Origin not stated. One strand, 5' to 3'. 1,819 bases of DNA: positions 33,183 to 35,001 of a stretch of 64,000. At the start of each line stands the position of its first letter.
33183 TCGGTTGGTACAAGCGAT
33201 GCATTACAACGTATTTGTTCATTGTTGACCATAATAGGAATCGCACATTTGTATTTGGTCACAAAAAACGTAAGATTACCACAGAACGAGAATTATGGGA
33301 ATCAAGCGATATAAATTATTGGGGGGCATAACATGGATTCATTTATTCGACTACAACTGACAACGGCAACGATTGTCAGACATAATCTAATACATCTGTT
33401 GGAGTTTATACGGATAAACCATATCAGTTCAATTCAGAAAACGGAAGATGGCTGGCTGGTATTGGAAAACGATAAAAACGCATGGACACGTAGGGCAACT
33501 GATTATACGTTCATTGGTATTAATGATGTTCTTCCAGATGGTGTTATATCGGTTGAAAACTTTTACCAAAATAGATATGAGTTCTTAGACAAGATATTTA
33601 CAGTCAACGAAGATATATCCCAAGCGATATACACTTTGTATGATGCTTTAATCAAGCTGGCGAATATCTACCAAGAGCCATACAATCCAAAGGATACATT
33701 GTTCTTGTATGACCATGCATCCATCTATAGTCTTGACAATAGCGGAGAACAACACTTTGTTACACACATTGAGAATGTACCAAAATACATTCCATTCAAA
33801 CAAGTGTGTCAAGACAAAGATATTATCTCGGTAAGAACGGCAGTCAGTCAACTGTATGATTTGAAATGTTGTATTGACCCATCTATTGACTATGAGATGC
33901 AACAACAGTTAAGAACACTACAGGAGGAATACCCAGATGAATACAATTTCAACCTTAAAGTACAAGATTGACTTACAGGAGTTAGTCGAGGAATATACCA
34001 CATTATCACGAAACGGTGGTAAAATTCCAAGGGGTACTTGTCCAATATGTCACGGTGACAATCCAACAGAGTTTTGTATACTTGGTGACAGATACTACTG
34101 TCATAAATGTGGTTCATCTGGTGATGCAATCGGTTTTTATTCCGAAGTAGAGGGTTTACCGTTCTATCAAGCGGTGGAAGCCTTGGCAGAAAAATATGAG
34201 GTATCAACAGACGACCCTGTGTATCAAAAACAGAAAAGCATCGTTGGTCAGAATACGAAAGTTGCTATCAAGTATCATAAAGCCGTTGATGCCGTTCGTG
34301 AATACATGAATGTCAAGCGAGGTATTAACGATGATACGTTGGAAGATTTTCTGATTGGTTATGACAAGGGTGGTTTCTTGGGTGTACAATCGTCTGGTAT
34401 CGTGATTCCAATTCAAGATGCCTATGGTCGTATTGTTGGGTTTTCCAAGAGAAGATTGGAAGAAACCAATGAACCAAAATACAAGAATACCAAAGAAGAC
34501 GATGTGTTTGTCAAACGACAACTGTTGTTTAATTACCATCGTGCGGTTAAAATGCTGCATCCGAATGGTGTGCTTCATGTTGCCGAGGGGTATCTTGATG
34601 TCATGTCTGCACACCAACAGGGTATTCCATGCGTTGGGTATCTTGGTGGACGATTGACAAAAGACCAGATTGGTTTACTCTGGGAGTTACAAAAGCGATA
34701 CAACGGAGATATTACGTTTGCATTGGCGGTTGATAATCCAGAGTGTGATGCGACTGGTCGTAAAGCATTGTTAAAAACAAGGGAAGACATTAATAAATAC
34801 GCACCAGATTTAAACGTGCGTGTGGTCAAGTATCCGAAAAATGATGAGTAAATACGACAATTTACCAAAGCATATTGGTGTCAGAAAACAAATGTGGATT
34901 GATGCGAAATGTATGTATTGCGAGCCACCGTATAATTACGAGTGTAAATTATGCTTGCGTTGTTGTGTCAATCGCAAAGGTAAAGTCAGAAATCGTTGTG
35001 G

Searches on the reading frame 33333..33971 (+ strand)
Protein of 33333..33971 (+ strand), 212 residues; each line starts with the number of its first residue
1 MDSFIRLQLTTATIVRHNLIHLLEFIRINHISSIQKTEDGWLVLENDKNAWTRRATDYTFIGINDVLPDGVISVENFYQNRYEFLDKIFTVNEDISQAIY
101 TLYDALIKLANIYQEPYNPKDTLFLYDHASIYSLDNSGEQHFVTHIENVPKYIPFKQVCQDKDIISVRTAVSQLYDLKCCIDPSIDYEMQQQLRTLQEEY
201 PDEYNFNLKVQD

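Call 11: search_protein_families(library=phrogs, proteins=[window:33333-33971:+])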
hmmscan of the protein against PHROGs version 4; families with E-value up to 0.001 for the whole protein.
window:33333-33971:+ (212 aa): 0 families

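Call 12: search_protein_families(library=pfam, proteins=[window:33333-33971:+], max_evalue=0.01)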
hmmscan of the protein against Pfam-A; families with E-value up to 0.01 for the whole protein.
window:33333-33971:+ (212 aa): 0 families

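Call 56: search_solved_structures(query=window:33333-33971:+, max_evalue=10)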
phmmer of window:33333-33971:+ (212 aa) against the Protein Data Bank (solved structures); distinct sequences matched with E-value up to 10: 2.
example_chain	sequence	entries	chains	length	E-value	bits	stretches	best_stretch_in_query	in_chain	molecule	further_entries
21vl_H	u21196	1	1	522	0.41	13.6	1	49-123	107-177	Phi92_gp120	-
3sd2_A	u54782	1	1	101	0.89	12.5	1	17-86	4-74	Putative member of DUF3244 protein family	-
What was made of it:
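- Tried and rejected: No PDB sequence hit (call 56).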

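Call 61: search_protein_representatives(protein=window:33333-33971:+)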
Query: 212 residues. Proteins with E-value up to 0.001 (for the whole library): 5; up to 1e-10: 4; up to 1e-30: 1. The best 5 are listed.
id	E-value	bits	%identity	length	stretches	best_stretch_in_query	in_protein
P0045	3.0e-63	229.6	53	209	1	1-212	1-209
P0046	4.8e-26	108.1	34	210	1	8-207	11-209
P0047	5.9e-19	84.9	29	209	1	1-206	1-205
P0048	1.2e-13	67.7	25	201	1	9-198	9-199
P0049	1.1e-06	44.9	31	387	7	42-76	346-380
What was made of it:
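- Tried and rejected: Only 5 representative clusters among 1.84 billion (call 61).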

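Call 70: find_homologous_proteins(query=window:33333-33971:+, max_evalue=0.01)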
Query window:33333-33971:+ (212 aa): 102 proteins with E <= 0.01 among 147 candidates.
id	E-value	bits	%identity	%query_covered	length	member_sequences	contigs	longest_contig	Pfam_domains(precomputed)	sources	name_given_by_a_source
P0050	7.4e-136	468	98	100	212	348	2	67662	-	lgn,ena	-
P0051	7.4e-134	462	96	100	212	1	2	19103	-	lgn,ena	-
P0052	5.6e-133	459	97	100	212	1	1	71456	-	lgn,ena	-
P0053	1.1e-127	442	92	100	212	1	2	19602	-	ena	-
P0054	1.9e-127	441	90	100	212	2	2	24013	-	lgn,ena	-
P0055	2.5e-126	437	91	100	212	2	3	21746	-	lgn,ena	-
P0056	2.0e-124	431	89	100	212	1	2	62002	-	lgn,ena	-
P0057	1.8e-123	428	89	100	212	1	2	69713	-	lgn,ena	-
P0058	7.9e-123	426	88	99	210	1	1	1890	-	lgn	-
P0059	1.5e-122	425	88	100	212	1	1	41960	-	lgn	-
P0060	4.6e-121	420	87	100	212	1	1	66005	-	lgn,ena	-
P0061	4.9e-121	420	87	100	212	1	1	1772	-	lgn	-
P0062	9.8e-121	419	87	100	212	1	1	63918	-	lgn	-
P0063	1.6e-120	418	86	100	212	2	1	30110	-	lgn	-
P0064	1.8e-120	418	87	100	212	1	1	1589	-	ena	-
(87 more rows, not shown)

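Call 80: predict_structure(alignment_id=A3)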
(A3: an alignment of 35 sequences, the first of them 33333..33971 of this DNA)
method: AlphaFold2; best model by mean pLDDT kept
length: 212 residues; sequences in the alignment: 35
mean_pLDDT: 52.9   pTM: 0.48
mean pLDDT of the five models: 52.9, 51.7, 43.7, 43.5, 38.3
residues with pLDDT >= 90: 0; 70-90: 31; 50-70: 95; < 50: 86
segments of 3 or more residues with pLDDT < 50: 1-5, 93-98, 109-164, 166-168, 179-185, 209-212
pLDDT, mean of each block of 10 residues (from residue 1): 49 61 70 77 80 59 64 68 58 48 52 37 28 31 28 35 47 51 53 65 55 32
secondary structure, 60 per line:
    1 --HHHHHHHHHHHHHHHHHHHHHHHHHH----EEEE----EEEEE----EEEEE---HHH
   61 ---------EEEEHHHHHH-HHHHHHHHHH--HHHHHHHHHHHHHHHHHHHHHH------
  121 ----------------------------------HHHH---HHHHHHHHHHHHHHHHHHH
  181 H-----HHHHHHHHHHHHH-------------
elements in order: H3-28 E33-36 E41-45 E50-54 E70-73 H74-79 H81-90 H93-114 H155-158 H162-181 H187-199
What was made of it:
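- Tried and rejected: The AlphaFold model was too poor to use, at pLDDT 53 (call 80).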

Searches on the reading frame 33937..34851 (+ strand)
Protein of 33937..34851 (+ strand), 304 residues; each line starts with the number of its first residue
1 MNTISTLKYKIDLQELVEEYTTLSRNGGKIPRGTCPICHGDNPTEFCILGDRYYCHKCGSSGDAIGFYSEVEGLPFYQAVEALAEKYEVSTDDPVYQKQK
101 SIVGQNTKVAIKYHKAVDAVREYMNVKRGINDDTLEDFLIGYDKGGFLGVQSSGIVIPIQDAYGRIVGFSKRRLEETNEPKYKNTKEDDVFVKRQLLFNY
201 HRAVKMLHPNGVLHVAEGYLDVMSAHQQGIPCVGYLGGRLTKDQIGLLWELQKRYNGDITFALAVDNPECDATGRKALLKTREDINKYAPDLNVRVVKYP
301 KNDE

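Call 11: search_protein_families(library=phrogs, proteins=[window:33937-34851:+])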
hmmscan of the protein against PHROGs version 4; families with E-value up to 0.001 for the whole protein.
window:33937-34851:+ (304 aa): 9 families
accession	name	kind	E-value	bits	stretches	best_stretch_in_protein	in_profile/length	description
phrog_6444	-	DNA, RNA and nucleotide metabolism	2.2e-51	176.3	2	155-301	204-343/577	DNA primase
phrog_47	-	DNA, RNA and nucleotide metabolism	2.6e-35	123.2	1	10-245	28-266/947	DNA primase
phrog_239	-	DNA, RNA and nucleotide metabolism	9e-15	55.7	1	24-300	34-286/801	DNA primase/helicase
phrog_11992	-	unknown function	1.7e-12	48.9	1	2-121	2-120/177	-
phrog_18097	-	DNA, RNA and nucleotide metabolism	4e-09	37.3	1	6-102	9-104/199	DNA primase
phrog_510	-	DNA, RNA and nucleotide metabolism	9e-08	32.3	1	24-93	37-107/667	DNA primase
phrog_849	-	DNA, RNA and nucleotide metabolism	6.6e-07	29.6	1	128-241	156-271/435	DNA primase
phrog_22657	-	unknown function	2.2e-05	23.3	1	152-283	196-323/1185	-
phrog_360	-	DNA, RNA and nucleotide metabolism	0.00081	20.5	0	32-101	31-100/133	DNA primase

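Call 12: search_protein_families(library=pfam, proteins=[window:33937-34851:+], max_evalue=0.01)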
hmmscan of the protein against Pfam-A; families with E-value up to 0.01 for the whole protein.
window:33937-34851:+ (304 aa): 4 families
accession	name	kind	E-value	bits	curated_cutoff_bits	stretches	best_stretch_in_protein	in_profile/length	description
PF08275.17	DNAG_N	-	3.7e-19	69.5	26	1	154-203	78-127/128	DNA primase catalytic core, N-terminal domain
PF01807.25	Zn_ribbon_DnaG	-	3.2e-15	56.2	24.9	1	3-92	5-94/98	CHC2 zinc finger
PF13155.12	Toprim_2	-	1.3e-07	32.3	22.1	1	215-302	2-81/88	Toprim-like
PF13662.12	Toprim_4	-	1.4e-05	25.7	25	1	213-297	3-84/85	Toprim domain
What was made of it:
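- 33937..34851 (+): DnaG-type primase. Pfam Zn_ribbon_DnaG, DNAG_N and Toprim (call 12); PHROG DNA primase (call 11).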

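Call 76: find_related_loci(query=A2, collection=genome_contigs, flank=4000)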
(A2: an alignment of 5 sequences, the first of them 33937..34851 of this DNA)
Query A2 (304 aa) in genome_contigs; peptide patterns used: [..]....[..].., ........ (x = any residue, [..] = any of these).
73 stretches matched a pattern, but none encodes a relative of the query by tblastn (E <= 1e-3).
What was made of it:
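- Tried and rejected: Isolate genomes scanned with a primase profile (call 76).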

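Call 78: find_related_loci(query=A2, collection=viral_contigs, flank=4000)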
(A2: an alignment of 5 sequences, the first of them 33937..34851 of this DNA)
Query A2 (304 aa) in viral_contigs; peptide patterns used: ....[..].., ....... (x = any residue, [..] = any of these).
135 stretches matched a pattern; 35 encode a relative of the query (tblastn E <= 1e-3); 35 distinct loci.
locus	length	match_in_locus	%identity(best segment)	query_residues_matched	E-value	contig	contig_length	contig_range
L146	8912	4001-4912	99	1-304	0e+0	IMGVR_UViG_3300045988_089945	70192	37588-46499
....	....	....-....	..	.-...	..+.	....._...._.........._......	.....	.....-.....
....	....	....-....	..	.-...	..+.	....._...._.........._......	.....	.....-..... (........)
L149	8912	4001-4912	99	1-304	0e+0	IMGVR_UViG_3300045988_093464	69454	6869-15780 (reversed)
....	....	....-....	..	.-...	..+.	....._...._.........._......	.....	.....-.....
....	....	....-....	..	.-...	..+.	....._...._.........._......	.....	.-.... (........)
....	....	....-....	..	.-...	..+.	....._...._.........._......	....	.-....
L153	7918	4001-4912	99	1-304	0e+0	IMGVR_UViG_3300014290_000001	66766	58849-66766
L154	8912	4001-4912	99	1-304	0e+0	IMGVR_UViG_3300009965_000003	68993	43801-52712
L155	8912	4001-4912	98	1-304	0e+0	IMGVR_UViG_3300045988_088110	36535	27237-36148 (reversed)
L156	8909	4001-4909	99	1-303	0e+0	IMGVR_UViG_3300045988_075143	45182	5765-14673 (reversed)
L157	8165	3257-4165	98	1-303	0e+0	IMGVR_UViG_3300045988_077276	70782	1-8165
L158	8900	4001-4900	99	1-300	0e+0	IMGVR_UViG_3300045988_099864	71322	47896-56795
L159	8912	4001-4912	97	1-304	0e+0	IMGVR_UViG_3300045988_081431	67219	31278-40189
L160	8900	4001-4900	98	1-300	0e+0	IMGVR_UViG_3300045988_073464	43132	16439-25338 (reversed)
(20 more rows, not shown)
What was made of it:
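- Tried and rejected: Wider viral scan with the primase profile (call 78).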
